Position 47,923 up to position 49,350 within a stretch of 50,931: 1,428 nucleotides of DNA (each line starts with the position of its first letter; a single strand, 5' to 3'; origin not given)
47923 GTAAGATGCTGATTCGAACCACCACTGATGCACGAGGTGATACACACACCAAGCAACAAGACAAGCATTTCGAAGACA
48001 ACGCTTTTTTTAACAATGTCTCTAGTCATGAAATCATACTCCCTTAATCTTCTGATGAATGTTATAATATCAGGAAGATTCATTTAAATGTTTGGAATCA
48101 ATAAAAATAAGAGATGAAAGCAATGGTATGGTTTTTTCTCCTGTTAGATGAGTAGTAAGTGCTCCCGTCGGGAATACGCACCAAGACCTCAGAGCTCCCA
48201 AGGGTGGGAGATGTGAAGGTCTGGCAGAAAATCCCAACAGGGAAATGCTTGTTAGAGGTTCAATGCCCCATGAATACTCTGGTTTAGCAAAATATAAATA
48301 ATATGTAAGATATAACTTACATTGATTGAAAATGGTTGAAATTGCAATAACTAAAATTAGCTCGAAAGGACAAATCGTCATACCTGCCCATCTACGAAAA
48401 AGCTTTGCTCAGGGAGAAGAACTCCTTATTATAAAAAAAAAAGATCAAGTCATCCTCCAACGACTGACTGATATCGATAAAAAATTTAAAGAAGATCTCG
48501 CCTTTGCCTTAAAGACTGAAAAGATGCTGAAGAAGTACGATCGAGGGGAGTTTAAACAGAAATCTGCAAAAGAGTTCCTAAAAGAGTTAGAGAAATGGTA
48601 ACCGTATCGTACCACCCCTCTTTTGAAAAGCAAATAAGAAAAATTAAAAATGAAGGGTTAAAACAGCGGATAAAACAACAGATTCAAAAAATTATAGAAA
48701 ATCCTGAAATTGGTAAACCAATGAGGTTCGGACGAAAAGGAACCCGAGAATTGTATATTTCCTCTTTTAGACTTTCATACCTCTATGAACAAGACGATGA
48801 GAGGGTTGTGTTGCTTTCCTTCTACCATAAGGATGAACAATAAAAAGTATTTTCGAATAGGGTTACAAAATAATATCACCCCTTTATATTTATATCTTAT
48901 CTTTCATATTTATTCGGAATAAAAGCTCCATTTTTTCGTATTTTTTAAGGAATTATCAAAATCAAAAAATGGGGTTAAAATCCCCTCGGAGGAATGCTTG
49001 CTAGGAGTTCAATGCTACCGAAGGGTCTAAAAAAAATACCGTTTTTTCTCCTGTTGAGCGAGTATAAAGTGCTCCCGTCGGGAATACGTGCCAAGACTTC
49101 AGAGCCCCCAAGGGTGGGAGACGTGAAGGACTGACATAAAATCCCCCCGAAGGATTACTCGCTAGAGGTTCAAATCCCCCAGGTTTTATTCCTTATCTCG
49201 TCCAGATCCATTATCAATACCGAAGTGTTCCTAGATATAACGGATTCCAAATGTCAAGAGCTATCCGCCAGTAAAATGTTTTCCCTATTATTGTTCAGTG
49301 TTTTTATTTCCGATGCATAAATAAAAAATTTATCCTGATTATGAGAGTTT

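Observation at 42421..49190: Family of five ~50-165-nt intergenic repeats with nested hairpins and a T-arm-like 3' end: candidate sRNA or tRNA-derived element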

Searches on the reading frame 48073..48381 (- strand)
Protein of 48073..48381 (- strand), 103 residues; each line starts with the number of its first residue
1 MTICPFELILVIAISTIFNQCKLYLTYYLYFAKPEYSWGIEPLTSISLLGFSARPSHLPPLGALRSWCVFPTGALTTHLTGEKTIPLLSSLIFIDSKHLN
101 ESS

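Call 74: search_protein_families(library=pfam, proteins=[window:48073-48381:-], max_evalue=1)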
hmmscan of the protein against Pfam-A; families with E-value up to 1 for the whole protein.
seq(103 aa): 0 families

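Call 75: search_protein_families(library=phrogs, proteins=[window:48073-48381:-], max_evalue=1)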
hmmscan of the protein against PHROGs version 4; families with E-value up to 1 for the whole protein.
seq(103 aa): 0 families

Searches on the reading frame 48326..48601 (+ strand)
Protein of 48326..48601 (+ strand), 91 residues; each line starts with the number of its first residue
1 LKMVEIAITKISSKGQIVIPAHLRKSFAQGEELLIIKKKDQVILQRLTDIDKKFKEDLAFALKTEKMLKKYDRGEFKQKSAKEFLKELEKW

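Call 14: search_protein_families(library=pfam, proteins=[window:48326-48601:+])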
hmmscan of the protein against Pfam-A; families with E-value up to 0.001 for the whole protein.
window:48326-48601:+ (91 aa): 1 family
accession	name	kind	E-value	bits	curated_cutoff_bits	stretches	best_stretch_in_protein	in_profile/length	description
PF04014.23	MazE_antitoxin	-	4.8e-06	26.9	24.7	1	8-44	1-40/48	Antidote-toxin recognition MazE, bacterial antitoxin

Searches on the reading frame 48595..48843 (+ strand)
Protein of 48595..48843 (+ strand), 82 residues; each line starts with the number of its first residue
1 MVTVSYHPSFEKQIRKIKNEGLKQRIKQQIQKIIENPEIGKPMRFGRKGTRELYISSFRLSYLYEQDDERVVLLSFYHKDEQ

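Call 14: search_protein_families(library=pfam, proteins=[window:48595-48843:+])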
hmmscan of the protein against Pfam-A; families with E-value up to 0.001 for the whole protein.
window:48595-48843:+ (82 aa): 2 families
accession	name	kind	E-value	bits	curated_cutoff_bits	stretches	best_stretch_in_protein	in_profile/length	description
PF05016.21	ParE_toxin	-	2.7e-09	37.9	23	1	4-81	1-87/89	ParE toxin of type II toxin-antitoxin system, parDE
PF15781.12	ParE-like_toxin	-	2.5e-06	27.8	28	1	6-75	3-75/87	ParE-like toxin of type II bacterial toxin-antitoxin system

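Call 60: find_encoding_contigs(protein=window:48595-48843:+, flank=10000, max_places=6)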
Protein window:48595-48843:+ (82 aa): 15 contigs read that carry it; 6 places shown.
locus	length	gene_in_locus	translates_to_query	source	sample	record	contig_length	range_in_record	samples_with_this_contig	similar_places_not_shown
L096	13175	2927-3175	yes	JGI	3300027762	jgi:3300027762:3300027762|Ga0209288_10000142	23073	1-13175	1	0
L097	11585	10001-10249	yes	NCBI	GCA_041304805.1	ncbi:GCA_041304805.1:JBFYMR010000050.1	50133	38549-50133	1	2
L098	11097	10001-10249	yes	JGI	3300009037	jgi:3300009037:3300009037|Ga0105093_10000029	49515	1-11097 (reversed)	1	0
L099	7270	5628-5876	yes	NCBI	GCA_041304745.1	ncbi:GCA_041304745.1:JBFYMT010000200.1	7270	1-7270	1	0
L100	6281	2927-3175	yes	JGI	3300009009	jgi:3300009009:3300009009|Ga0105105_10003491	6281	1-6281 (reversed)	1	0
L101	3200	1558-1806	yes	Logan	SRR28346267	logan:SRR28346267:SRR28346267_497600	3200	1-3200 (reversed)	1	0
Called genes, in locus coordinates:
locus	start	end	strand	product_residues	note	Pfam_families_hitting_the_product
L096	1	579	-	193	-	?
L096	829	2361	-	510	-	-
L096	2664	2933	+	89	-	PF04014:MazE_antitoxin (weak)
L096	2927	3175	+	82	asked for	PF05016:ParE_toxin, PF15781:ParE-like_toxin (weak)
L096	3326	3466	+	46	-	-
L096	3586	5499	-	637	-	PF01839:FG-GAP (faint), PF13517:FG-GAP_3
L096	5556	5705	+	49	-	-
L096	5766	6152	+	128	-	-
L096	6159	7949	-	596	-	PF13360:PQQ_2, PF13570:Beta-prop_ACSF4, PF25292:Beta-prop_CGLA (faint), PF13570:Beta-prop_ACSF4, PF13360:PQQ_2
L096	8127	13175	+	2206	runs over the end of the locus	PF04389:Peptidase_M28, PF00801:PKD, PF18911:PKD_4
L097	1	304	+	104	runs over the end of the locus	-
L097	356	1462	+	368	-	PF01244:Peptidase_M19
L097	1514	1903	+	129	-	-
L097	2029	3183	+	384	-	PF13469:Sulfotransfer_3, PF17784:Sulfotransfer_4 (weak), PF00685:Sulfotransfer_1 (weak)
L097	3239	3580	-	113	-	PF04237:YjbR (faint), PF04993:TfoX_N (weak)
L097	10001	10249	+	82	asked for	PF05016:ParE_toxin, PF15781:ParE-like_toxin (weak)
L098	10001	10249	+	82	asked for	PF05016:ParE_toxin, PF15781:ParE-like_toxin (weak)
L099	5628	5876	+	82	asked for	PF05016:ParE_toxin, PF15781:ParE-like_toxin (weak)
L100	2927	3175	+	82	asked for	PF05016:ParE_toxin, PF15781:ParE-like_toxin (weak)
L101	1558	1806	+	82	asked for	PF05016:ParE_toxin, PF15781:ParE-like_toxin (weak)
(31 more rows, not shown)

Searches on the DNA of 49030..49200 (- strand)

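Call 66: search_dna_similar(query=window:49030-49200:-, collection=phages, mode=distant, max_evalue=0.01)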
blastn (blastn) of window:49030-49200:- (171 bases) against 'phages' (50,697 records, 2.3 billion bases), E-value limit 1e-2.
No match.

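Call 67: search_dna_similar(query=window:49030-49200:-, collection=plasmids, mode=distant, max_evalue=0.01)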
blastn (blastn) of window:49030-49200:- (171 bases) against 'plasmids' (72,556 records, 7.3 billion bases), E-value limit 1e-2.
No match.
